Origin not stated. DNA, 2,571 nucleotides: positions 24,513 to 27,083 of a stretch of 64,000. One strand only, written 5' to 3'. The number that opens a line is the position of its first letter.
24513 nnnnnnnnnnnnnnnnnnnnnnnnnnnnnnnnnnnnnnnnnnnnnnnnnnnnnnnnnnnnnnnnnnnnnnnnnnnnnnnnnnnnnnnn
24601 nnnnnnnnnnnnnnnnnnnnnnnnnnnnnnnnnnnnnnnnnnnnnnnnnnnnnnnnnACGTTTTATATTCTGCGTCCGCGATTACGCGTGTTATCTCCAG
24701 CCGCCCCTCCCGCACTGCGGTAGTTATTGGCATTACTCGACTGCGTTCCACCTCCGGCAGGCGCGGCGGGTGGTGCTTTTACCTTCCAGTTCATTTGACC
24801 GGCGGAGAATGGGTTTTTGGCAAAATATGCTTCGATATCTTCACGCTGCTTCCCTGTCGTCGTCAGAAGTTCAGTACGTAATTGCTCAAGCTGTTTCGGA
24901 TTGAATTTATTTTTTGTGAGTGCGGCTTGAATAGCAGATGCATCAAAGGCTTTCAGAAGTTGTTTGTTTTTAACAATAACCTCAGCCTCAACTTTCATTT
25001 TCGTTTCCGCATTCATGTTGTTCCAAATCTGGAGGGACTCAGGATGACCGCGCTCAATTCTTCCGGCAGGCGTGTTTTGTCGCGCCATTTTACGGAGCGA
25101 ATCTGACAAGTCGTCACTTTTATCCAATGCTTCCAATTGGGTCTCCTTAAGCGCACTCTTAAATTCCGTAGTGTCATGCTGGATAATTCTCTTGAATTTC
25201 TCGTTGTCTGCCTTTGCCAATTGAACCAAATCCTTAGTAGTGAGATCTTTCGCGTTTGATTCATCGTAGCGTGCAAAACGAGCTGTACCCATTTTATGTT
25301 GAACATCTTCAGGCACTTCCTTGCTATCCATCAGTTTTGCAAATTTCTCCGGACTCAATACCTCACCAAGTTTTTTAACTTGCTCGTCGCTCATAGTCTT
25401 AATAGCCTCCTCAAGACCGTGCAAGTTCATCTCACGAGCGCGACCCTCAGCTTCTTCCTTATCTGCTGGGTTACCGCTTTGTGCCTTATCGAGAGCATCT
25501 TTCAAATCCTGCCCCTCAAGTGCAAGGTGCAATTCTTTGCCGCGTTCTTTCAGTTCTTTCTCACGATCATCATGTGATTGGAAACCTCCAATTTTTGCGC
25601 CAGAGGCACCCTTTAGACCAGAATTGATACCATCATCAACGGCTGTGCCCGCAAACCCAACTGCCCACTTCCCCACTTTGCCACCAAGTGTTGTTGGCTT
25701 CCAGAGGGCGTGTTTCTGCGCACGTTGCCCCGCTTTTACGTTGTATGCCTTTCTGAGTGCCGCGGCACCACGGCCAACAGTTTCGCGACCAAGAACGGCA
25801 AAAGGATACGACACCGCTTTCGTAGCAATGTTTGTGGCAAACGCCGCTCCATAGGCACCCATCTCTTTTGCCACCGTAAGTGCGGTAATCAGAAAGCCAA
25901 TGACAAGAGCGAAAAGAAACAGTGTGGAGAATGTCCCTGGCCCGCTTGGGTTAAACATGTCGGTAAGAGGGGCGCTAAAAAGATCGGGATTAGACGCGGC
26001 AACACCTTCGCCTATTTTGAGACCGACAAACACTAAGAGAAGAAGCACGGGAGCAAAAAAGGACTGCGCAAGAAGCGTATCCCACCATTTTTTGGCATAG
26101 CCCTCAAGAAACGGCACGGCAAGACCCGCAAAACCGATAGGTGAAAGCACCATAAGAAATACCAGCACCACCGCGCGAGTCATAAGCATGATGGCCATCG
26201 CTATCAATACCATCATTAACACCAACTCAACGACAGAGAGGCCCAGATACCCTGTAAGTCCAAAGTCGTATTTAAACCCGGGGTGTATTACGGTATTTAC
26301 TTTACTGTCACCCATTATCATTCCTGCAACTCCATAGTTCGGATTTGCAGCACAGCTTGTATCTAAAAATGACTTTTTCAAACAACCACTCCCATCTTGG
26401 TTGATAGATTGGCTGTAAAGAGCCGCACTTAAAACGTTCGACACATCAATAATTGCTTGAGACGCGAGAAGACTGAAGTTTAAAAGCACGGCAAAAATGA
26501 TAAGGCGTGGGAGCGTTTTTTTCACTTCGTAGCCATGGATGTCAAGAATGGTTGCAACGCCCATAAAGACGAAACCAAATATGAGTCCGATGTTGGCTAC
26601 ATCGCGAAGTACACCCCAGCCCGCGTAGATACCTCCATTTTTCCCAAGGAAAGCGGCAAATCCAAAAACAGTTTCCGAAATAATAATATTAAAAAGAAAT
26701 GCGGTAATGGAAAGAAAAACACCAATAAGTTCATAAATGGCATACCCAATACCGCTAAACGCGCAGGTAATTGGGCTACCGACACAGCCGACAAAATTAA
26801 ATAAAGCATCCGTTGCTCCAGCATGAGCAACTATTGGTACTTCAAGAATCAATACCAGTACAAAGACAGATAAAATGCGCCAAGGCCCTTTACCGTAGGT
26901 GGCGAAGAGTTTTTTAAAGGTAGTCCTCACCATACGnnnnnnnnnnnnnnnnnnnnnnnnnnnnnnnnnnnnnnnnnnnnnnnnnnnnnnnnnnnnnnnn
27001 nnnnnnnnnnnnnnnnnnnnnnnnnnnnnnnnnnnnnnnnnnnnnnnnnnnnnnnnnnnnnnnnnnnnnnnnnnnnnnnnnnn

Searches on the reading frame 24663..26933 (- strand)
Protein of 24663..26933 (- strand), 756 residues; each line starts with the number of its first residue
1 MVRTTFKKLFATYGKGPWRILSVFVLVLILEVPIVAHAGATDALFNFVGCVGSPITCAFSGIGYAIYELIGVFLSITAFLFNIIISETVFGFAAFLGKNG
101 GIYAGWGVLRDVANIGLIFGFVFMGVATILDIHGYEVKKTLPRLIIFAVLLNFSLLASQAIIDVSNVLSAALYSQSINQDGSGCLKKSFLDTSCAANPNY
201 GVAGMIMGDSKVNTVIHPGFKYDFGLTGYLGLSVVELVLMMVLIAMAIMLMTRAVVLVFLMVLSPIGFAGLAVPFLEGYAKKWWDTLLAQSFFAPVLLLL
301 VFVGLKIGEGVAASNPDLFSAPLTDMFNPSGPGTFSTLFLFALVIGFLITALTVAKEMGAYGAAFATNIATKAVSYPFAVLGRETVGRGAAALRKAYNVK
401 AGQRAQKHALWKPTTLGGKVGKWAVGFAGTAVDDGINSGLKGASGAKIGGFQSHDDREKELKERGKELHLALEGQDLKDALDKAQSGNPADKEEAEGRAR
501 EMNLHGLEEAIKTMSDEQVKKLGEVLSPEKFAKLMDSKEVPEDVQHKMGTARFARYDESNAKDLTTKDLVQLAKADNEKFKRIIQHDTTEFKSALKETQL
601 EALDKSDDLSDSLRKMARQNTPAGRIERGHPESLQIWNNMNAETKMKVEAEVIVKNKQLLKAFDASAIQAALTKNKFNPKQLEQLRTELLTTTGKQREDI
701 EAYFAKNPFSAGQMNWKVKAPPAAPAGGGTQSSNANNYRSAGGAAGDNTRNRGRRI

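Call 8: search_protein_families(library=pfam, proteins=[window:24663-26933:-], max_evalue=0.01)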
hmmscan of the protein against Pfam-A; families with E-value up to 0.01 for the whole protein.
window:24663-26933:- (756 aa): 0 families

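Call 16: search_protein_families(library=ncbifam, proteins=[window:24663-26933:-], max_evalue=0.1)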
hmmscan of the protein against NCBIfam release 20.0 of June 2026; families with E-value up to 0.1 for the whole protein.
window:24663-26933:- (756 aa): 0 families

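Call 79: search_solved_structures(query=window:24663-26933:-, max_evalue=1)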
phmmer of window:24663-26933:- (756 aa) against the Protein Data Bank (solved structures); distinct sequences matched with E-value up to 1: 2.
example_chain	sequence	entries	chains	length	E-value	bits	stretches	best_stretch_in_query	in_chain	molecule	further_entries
3qrx_A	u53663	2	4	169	0.52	11.9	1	474-579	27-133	Centrin | Caltractin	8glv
3qan_A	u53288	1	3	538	0.85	11.2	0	462-534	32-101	1-pyrroline-5-carboxylate dehydrogenase 1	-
